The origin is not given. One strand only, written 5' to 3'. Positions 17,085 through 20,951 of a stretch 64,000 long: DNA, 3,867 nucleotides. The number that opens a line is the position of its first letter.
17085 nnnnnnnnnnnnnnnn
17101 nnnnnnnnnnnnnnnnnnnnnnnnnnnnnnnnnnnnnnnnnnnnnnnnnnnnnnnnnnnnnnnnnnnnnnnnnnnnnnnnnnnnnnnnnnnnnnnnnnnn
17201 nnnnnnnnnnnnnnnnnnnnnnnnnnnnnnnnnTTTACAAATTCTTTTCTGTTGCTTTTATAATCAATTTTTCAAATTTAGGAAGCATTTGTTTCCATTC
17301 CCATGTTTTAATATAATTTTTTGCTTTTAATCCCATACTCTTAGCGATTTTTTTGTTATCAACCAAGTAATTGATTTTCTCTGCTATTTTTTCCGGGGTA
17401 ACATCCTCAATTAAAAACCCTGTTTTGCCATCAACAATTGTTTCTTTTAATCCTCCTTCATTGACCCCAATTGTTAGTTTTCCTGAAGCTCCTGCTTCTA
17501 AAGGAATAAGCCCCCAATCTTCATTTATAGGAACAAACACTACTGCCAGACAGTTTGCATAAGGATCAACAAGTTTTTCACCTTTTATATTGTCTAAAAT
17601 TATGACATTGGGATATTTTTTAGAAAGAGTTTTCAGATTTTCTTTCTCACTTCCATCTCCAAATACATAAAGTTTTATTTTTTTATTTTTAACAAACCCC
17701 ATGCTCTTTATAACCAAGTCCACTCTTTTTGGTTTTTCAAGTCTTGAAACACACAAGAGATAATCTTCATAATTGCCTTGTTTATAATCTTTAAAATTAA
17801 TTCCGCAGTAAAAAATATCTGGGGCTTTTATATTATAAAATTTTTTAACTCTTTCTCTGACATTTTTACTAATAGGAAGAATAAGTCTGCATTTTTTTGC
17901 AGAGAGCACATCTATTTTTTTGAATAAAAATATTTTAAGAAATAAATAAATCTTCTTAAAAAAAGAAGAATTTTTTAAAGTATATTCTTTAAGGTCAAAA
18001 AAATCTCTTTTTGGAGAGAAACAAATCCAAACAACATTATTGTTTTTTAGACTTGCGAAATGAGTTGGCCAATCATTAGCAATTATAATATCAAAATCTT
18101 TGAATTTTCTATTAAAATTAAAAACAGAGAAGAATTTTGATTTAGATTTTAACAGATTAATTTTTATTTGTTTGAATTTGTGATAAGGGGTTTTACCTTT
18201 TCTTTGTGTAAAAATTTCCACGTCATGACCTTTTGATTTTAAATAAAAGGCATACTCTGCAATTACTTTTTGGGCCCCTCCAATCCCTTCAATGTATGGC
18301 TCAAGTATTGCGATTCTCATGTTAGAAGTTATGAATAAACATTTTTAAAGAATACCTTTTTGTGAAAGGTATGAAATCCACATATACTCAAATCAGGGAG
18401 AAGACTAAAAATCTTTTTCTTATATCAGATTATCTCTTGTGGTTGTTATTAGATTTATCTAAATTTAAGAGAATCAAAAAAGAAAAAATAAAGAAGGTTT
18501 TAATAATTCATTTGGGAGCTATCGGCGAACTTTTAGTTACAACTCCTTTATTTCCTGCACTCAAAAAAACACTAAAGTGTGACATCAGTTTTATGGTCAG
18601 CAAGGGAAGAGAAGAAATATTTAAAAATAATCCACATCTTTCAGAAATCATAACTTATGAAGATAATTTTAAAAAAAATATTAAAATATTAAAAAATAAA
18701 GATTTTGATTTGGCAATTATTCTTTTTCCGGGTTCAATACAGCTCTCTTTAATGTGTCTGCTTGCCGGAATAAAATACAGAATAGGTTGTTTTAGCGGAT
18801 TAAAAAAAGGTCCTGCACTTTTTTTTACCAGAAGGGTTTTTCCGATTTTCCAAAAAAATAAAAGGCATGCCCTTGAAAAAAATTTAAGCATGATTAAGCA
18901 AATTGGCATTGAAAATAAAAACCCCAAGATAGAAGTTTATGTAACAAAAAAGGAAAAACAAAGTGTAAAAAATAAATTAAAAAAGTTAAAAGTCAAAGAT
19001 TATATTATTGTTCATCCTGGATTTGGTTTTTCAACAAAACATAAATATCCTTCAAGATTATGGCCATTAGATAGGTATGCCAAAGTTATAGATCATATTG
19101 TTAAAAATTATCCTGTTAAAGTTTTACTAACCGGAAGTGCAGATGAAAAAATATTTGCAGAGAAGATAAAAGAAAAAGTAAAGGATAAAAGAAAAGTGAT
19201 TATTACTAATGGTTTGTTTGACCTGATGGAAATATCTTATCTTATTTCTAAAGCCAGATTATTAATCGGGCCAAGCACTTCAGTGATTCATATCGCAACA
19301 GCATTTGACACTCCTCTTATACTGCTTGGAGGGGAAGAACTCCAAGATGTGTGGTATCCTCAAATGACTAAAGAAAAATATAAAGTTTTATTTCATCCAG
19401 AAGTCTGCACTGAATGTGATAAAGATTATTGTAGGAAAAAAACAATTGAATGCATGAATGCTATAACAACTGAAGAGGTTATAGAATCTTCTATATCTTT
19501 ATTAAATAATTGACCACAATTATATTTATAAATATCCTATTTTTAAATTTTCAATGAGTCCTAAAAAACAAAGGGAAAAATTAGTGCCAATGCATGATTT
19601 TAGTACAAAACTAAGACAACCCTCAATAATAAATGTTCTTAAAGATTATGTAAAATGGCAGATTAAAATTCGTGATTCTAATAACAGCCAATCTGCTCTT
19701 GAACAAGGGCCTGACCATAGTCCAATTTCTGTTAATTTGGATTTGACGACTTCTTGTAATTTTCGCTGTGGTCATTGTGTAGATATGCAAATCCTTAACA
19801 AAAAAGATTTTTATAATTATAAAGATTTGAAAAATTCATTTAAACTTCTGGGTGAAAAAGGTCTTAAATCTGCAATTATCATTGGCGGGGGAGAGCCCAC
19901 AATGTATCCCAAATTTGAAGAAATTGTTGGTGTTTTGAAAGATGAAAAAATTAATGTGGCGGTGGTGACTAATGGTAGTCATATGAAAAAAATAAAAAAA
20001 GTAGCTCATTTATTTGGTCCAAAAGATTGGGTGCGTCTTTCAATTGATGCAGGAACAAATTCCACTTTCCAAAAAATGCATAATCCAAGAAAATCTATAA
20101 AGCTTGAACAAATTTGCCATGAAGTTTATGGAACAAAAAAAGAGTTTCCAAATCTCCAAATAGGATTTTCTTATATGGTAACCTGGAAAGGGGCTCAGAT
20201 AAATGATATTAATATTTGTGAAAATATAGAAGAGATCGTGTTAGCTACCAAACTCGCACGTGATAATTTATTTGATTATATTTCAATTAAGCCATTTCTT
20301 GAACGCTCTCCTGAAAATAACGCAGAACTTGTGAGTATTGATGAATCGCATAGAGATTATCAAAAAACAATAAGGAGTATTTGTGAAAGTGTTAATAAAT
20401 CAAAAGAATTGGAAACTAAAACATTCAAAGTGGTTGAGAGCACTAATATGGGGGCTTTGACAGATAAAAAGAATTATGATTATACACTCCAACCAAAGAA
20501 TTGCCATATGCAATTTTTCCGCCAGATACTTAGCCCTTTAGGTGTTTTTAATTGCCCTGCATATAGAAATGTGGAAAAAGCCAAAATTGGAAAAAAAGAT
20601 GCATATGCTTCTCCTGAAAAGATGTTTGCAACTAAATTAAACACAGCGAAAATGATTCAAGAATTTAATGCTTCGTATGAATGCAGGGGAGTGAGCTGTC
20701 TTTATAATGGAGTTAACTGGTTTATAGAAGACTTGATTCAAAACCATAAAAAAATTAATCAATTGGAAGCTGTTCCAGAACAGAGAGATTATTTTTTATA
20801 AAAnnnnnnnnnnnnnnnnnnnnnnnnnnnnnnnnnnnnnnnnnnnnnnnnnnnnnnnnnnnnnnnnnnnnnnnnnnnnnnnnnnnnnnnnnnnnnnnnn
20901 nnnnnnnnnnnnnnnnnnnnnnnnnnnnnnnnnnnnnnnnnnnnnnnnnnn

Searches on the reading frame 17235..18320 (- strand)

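Call 73: search_protein_families(library=pfam, proteins=[window:17235-18320:-], max_evalue=0.00001)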
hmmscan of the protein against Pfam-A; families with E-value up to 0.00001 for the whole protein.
window:17235-18320:- (361 aa): 3 families
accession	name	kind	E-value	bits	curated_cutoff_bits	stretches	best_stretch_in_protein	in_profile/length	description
PF00534.26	Glycos_transf_1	-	4.9e-29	101.5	26.4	1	183-335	13-171/172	Glycosyl transferases group 1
PF13692.12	Glyco_trans_1_4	-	9.8e-21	74.9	27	1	187-322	3-142/142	Glycosyl transferases group 1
PF13439.12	Glyco_transf_4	-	1.3e-11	45.3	28.5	1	13-175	1-167/170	Glycosyltransferase Family 4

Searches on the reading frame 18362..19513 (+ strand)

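Call 73: search_protein_families(library=pfam, proteins=[window:18362-19513:+], max_evalue=0.00001)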
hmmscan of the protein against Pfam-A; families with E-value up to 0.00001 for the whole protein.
window:18362-19513:+ (383 aa): 1 family
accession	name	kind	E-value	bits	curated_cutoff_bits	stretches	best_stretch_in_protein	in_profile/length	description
PF01075.23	Glyco_transf_9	-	3.1e-22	79.5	22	1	107-360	5-244/247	Glycosyltransferase family 9 (heptosyltransferase)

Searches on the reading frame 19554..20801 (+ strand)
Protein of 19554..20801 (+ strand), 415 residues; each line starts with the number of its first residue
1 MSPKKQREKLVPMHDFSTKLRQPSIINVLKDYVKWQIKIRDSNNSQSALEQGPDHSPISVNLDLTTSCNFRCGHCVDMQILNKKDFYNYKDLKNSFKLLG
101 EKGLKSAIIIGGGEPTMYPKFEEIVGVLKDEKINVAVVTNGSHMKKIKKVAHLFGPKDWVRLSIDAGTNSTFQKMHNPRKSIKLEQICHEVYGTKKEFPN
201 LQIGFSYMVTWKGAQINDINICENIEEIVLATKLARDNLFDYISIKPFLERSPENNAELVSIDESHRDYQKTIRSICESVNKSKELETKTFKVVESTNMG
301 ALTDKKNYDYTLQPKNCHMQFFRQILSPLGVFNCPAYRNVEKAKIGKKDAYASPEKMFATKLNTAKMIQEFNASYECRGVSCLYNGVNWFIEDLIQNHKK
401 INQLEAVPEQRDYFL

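Call 73: search_protein_families(library=pfam, proteins=[window:19554-20801:+], max_evalue=0.00001)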
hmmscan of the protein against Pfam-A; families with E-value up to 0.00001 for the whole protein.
window:19554-20801:+ (415 aa): 1 family
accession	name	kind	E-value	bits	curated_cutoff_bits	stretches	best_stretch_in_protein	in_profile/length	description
PF04055.27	Radical_SAM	-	7.4e-16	59.2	29.5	1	64-181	3-125/166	Radical SAM superfamily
